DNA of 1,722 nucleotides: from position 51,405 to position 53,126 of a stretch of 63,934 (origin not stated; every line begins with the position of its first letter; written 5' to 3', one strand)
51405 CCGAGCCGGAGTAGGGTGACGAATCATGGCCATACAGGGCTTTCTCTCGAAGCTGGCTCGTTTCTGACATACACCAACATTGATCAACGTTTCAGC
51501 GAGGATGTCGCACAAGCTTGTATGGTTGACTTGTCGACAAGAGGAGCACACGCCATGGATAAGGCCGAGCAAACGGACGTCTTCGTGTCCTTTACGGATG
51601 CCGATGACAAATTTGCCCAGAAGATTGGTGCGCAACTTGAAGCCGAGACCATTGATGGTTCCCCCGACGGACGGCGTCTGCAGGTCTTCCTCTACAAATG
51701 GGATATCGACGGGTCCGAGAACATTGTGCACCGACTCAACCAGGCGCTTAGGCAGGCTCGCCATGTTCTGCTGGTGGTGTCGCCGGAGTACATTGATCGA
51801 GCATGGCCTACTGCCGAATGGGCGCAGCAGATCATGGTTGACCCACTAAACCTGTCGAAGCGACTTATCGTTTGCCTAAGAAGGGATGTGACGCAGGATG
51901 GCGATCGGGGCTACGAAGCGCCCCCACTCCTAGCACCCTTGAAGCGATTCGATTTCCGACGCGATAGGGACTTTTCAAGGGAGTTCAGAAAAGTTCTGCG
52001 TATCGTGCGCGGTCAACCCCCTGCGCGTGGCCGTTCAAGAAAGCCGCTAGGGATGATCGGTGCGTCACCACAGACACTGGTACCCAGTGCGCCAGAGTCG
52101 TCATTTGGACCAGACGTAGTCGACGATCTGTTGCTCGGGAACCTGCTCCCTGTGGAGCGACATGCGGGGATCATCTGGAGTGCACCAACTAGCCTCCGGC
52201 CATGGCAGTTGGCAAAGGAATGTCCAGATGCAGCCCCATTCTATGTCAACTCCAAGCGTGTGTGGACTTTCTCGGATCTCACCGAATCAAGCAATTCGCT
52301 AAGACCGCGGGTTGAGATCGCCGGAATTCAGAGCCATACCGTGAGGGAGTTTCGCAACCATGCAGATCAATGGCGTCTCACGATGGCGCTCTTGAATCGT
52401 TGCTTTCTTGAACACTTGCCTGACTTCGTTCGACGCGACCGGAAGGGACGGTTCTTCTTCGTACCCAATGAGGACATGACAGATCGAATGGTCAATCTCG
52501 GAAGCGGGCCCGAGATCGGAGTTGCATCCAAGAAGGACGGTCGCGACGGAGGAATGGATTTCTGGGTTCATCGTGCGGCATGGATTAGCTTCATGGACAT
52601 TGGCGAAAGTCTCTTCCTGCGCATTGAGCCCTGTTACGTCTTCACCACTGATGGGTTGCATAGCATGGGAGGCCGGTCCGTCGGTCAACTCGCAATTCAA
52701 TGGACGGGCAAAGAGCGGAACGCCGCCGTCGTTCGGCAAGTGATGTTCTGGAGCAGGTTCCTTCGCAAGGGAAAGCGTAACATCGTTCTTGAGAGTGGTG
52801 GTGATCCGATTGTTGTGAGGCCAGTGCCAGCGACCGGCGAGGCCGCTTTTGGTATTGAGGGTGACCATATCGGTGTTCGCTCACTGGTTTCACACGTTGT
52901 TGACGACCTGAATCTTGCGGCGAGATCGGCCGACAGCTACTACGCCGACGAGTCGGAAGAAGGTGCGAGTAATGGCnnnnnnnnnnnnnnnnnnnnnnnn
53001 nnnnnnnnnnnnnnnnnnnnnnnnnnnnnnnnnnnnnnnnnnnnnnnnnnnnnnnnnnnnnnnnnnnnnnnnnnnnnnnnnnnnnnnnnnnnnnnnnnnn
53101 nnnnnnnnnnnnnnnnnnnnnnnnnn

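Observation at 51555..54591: Short-pAgo / TIR-APAZ (SPARTA-type) NAD-depleting defence pair carried on the island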

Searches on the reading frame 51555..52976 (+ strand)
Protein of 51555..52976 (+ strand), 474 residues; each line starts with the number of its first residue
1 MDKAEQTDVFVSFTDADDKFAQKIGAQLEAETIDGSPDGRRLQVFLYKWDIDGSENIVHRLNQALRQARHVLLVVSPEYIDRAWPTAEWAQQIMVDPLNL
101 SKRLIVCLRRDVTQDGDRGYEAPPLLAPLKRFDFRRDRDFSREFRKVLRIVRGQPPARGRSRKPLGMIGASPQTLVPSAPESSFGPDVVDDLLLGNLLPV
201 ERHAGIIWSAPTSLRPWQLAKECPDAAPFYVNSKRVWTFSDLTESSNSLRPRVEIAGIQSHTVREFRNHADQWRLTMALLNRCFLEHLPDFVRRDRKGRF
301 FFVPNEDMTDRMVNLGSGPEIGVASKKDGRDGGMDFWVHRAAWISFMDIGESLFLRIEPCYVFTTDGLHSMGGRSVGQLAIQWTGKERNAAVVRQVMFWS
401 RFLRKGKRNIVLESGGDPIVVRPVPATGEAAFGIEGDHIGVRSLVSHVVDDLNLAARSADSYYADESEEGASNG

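Call 4: search_protein_families(library=pfam, proteins=[window:51555-52976:+], max_evalue=1)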
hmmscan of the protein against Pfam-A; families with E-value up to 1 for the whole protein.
window:51555-52976:+ (474 aa): 3 families
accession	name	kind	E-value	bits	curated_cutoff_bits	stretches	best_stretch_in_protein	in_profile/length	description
PF13676.11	TIR_2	-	3.1e-18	66.9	28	1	9-147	1-121/122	TIR domain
PF01582.25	TIR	-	1.8e-05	25.1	21.3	1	8-90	3-78/179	TIR domain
PF23692.1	YmjE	-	0.19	12.2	27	1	121-138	23-40/54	YmjE-like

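Call 5: search_protein_families(library=padloc, proteins=[window:51555-52976:+], max_evalue=0.01)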
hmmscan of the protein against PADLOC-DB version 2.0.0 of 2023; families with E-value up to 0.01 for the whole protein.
window:51555-52976:+ (474 aa): 8 families
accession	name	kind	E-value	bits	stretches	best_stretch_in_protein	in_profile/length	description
PDLC02415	Aga_REase-PNTD1-PNTD2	-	2.8e-26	90.3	1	195-438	160-405/423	Class I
PDLC02402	Aga_SIR2-PNTD1-PNTD2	-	4.4e-25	85.9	1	195-410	587-811/876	Class I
PDLC02398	Aga_REase-PNTD1-PNTD2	-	1.1e-23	82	1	187-413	155-387/429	Class I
PDLC02418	Aga_SIR2-Kinase-PNTD1-PNTD2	-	1.6e-18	64.3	1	196-407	466-686/756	Class I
PDLC02399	Aga_REase-PNTD1-PNTD2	-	6.8e-12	43.1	1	226-405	239-422/463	Class I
PDLC05062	PDC-S66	-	1.4e-06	25.9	1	3-89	145-223/282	-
PDLC02417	Aga_REase_Archaea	-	2.6e-06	25.2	1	235-408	204-367/416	Class I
PDLC03957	bSEFIR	-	4e-06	24.9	1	48-175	74-198/412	-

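Call 6: search_protein_families(library=ncbifam, proteins=[window:51555-52976:+], max_evalue=0.1)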
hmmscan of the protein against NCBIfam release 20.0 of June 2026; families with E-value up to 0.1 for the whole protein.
window:51555-52976:+ (474 aa): 2 families
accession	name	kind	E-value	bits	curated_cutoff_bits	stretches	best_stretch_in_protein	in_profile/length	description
NF042941.1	Retron_TIR_antiphage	equivalog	9.5e-07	27.9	600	1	2-107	335-431/464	TIR domain-containing anti-phage reverse transcriptase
NF058526.1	Thoeris_type3_ThcB4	equivalog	0.012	14.5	220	1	40-91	153-204/375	Thoeris type III anti-phage system protein ThcB4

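Call 8: search_solved_structures(query=window:51555-52976:+, max_evalue=0.01, show_alignments=3)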
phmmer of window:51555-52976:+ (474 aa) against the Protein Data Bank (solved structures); distinct sequences matched with E-value up to 0.01: 4.
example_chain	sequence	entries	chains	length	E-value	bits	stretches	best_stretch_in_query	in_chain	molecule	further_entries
9om4_A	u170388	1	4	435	6.2e-16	61.4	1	189-422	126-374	HNH endonuclease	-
9qbl_A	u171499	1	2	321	1.5e-06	30.4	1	257-414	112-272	DUF4365 domain-containing protein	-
9qbq_A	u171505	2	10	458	2.9e-06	29.5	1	255-414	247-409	DUF4365 domain-containing protein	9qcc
9qbp_A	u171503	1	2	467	8.8e-05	24.6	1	231-404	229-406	DUF4365 domain-containing protein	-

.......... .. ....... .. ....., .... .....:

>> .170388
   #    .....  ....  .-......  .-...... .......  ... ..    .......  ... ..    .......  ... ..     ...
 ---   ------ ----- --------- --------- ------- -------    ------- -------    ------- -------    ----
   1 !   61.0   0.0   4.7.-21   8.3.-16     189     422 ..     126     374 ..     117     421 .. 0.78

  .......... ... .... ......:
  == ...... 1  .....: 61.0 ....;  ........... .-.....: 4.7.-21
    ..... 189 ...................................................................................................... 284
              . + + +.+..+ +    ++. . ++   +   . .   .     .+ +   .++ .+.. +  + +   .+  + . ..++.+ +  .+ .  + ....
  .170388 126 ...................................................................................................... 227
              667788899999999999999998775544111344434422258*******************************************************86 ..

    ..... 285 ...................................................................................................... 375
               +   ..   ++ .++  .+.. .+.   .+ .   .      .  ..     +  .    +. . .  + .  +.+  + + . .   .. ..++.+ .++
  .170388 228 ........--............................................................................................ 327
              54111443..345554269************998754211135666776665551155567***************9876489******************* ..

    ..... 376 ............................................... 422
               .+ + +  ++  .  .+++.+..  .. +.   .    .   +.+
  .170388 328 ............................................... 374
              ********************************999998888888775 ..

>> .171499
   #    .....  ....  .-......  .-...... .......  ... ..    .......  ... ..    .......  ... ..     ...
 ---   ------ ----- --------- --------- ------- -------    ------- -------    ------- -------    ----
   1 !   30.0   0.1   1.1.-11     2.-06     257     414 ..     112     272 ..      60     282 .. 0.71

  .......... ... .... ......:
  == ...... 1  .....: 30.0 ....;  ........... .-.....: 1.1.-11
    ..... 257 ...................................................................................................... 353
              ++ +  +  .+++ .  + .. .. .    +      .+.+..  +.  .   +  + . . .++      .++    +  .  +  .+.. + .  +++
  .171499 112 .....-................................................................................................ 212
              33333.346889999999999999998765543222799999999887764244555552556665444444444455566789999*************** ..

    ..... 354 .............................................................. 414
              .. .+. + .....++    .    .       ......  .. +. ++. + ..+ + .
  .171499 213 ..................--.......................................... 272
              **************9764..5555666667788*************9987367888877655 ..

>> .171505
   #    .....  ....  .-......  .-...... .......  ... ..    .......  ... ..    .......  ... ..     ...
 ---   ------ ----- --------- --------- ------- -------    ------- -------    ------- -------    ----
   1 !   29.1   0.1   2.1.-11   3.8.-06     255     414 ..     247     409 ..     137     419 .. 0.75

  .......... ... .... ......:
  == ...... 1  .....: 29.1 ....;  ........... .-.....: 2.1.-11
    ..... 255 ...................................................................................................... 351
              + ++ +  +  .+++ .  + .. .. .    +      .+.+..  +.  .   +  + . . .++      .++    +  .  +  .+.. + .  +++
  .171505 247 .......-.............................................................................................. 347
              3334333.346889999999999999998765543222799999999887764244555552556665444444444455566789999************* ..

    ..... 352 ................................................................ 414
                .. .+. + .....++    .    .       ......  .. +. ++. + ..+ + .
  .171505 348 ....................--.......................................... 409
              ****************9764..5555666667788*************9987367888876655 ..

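Call 12: find_homologous_proteins(query=window:51555-52976:+, max_evalue=0.00001)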
Query window:51555-52976:+ (474 aa): 32 proteins with E <= 0.00001 among 8000 candidates.
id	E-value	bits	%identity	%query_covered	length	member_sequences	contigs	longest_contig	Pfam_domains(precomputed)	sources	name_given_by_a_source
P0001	4.5e-189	647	61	95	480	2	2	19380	PF13676.12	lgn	-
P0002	2.7e-115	404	41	99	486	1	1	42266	PF13676.12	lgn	-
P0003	1.9e-114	401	44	94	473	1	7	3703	PF01582.26,PF13676.12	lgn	-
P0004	5.4e-112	393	42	99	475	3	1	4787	PF13676.12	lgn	-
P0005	1.1e-110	389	43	96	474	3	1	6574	PF01582.26,PF13676.12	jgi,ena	jgi:hypothetical protein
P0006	1.5e-110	388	41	96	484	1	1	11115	PF13676.12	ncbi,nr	ncbi:MAG: toll/interleukin-1 receptor domain-containing protein [Planctomycetes bacterium]|nr:toll/i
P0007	2.0e-110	388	41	100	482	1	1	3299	PF13676.12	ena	-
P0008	5.4e-110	386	40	99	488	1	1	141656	PF13676.12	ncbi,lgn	-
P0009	1.6e-109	385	42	96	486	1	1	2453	PF01582.26,PF13676.12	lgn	-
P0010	1.5e-108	382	41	98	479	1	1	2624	PF01582.26,PF13676.12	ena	-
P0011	3.5e-108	381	40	99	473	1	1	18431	PF01582.26,PF13676.12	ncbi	-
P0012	2.0e-105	371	41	95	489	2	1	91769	PF01582.26,PF13676.12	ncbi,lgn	-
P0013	2.7e-103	364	40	96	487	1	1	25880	PF01582.26,PF13676.12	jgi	jgi:hypothetical protein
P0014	4.6e-103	364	40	96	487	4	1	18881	PF01582.26,PF13676.12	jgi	jgi:hypothetical protein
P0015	1.0e-102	362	40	95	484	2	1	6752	PF13676.12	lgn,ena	-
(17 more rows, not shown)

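Call 27: find_related_loci(query=A1, collection=genome_contigs, flank=6000)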
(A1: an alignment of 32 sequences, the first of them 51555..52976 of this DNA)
Query A1 (474 aa) in genome_contigs; peptide patterns used: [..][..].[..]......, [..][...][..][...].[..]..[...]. (x = any residue, [..] = any of these).
406 stretches matched a pattern; 70 encode a relative of the query (tblastn E <= 1e-3); 70 distinct loci.
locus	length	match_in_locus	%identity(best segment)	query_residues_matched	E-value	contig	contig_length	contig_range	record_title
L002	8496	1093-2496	41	8-472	3e-113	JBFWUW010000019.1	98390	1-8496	MAG: Pirellulales bacterium isolate CA_2019_TPBF_8 NODE_1900_length_98390_cov_5.892788_TPBF, whole genome shotgun sequen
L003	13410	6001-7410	42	3-469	4e-113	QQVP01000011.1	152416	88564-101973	MAG: Planctomycetota bacterium isolate MB_PLM_2 c_000000000039, whole genome shotgun sequence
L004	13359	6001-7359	41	7-458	2e-111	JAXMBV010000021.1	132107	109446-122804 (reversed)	MAG: Planctomycetaceae bacterium isolate STL-PLA45 C4.2.fa-21, whole genome shotgun sequence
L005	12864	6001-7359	41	7-458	2e-111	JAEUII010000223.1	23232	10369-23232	MAG: Planctomycetaceae bacterium isolate new MAG-39 k141_4046135, whole genome shotgun sequence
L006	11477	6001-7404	40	3-469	2e-111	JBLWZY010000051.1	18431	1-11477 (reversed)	MAG: Thalassoglobus sp. isolate EC21-04 C21maxbin.011RE.5K@51, whole genome shotgun sequence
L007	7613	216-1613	42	5-473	4e-110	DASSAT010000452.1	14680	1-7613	MAG TPA_asm: Fimbriiglobus sp. isolate SMAG_U873 k141_805394, whole genome shotgun sequence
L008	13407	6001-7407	39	4-470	8e-107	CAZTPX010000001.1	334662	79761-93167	MAG TPA_asm: uncultured Planctomycetaceae bacterium isolate binchicken_co3_229 genome assembly, contig: NODE_21_length_3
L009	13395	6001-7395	38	5-470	4e-106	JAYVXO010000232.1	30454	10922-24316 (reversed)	MAG: Fimbriiglobus sp. isolate GL85_DN_metabat_129_sub GL85_DN_metabat_129_sub_231, whole genome shotgun sequence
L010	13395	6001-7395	40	5-469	8e-104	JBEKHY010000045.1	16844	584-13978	MAG: Verrucomicrobiota bacterium isolate SPRUCE 288 SPRUCE_288_45, whole genome shotgun sequence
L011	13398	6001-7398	38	8-469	1e-100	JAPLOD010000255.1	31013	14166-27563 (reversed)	MAG: Planctomycetota bacterium isolate LacPavin_0920_SED3_MAG_65_12 LacPavin_0920_SED3_scaffold_1694077, whole genome sh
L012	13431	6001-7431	37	4-473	3e-97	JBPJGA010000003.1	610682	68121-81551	Opitutaceae bacterium D2-102 NODE_3_length_610682_cov_38.9064, whole genome shotgun sequence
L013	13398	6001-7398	37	8-469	3e-96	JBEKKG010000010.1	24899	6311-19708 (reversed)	MAG: Planctomycetota bacterium isolate SPRUCE 341 SPRUCE_341_10, whole genome shotgun sequence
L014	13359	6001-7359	37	4-457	8e-96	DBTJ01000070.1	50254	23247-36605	MAG TPA_asm: Verrucomicrobia bacterium UBA1319 UBA1319_contig_22749, whole genome shotgun sequence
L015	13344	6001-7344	37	8-456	2e-93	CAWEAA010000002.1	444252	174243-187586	MAG: uncultured Verrucomicrobiae bacterium isolate MFD05580.bin.1.24 genome assembly, contig: contig_17871, whole genome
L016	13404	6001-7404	36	5-469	5e-90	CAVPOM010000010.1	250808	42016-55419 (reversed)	MAG: uncultured Verrucomicrobiae bacterium isolate MFD00008.bin.2.151 genome assembly, contig: contig_56466, whole genom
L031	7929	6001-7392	29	5-470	6e-56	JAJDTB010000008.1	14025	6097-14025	MAG: Gemmatimonadetes bacterium isolate jk18x11bins.40 k141_202871, whole genome shotgun sequence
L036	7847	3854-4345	41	3-166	1e-36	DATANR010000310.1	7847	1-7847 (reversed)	MAG TPA_asm: Gemmataceae bacterium isolate SMAG_U7024 k141_151583, whole genome shotgun sequence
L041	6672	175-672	33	6-184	2e-21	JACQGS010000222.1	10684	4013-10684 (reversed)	MAG: Chloroflexi bacterium isolate NC_groundwater_1079_Ag_S2p5_56_76 S_2p5_S6_coassembly_k141_3691599, whole genome shot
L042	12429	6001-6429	38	4-159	7e-20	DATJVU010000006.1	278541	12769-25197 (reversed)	MAG TPA_asm: Candidatus Solibacter sp. isolate SMAG_U15081 k141_4475603, whole genome shotgun sequence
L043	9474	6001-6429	35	6-159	2e-19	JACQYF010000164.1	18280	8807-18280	MAG: Chloroflexi bacterium isolate NC_groundwater_1534_Pr4_S-0.65um_60_13 SR1-18-Sp65_coassembly_scaffold_476061, whole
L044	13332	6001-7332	42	3-447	3e-101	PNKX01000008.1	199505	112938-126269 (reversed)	MAG: Pirellula sp. isolate PB1.3.31 PB1_1000051_199505, whole genome shotgun sequence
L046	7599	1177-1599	32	6-159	6e-19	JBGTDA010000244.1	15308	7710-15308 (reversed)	MAG: Rhodonellum sp. isolate JTS-RE132 k141_1011254, whole genome shotgun sequence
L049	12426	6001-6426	28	8-162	1e-14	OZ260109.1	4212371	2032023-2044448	MAG: Flavobacterium sp. isolate NI281-mx-bin02 genome assembly, chromosome: 1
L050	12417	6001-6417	28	8-159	2e-14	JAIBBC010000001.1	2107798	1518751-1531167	MAG: Cyclobacteriaceae bacterium isolate SSF30 NODE_1_length_2107798_cov_108.311783, whole genome shotgun sequence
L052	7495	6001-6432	31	6-159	6e-11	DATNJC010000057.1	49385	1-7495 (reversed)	MAG TPA_asm: Bryobacteraceae bacterium isolate SMAG_U11389 k141_772199, whole genome shotgun sequence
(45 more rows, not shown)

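Call 54: predict_structure(alignment_id=A1)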
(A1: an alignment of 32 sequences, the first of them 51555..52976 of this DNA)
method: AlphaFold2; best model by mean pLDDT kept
length: 474 residues; sequences in the alignment: 32
mean_pLDDT: 75.3   pTM: 0.53
mean pLDDT of the five models: 75.3, 75.2, 74.8, 73.3, 71.9
residues with pLDDT >= 90: 153; 70-90: 169; 50-70: 64; < 50: 88
segments of 3 or more residues with pLDDT < 50: 1-3, 85-87, 158-193, 374-376, 379-388, 428-446, 462-474
pLDDT, mean of each block of 10 residues (from residue 1): 65 86 91 84 78 55 73 84 57 64 85 82 71 87 88 64 33 33 37 69 94 93 93 94 93 94 90 93 94 91 94 84 86 82 90 88 87 53 47 81 90 94 68 37 49 67 44 33
secondary structure, 60 per line:
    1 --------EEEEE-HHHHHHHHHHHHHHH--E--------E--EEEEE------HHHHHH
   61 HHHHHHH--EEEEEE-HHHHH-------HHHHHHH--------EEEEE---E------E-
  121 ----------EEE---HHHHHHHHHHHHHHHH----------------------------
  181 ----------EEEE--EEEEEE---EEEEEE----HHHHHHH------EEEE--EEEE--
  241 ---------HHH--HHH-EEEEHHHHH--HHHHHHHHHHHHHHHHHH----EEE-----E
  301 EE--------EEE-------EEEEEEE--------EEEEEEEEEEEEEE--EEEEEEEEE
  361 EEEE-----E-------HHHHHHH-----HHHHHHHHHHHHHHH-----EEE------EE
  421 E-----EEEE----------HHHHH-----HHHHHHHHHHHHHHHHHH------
elements in order: E9-13 H15-29 E44-48 H55-67 E70-75 H77-81 H89-95 E104-108 E131-133 H137-152 E191-194 E197-202 E206-211 H216-222 E229-232 E235-238 E259-262 H263-267 H270-287 E292-294 E300-302 E311-313 E321-327 E336-349 E352-364 H378-384 H390-404 E410-412 E419-421 E427-430 H441-445 H451-468
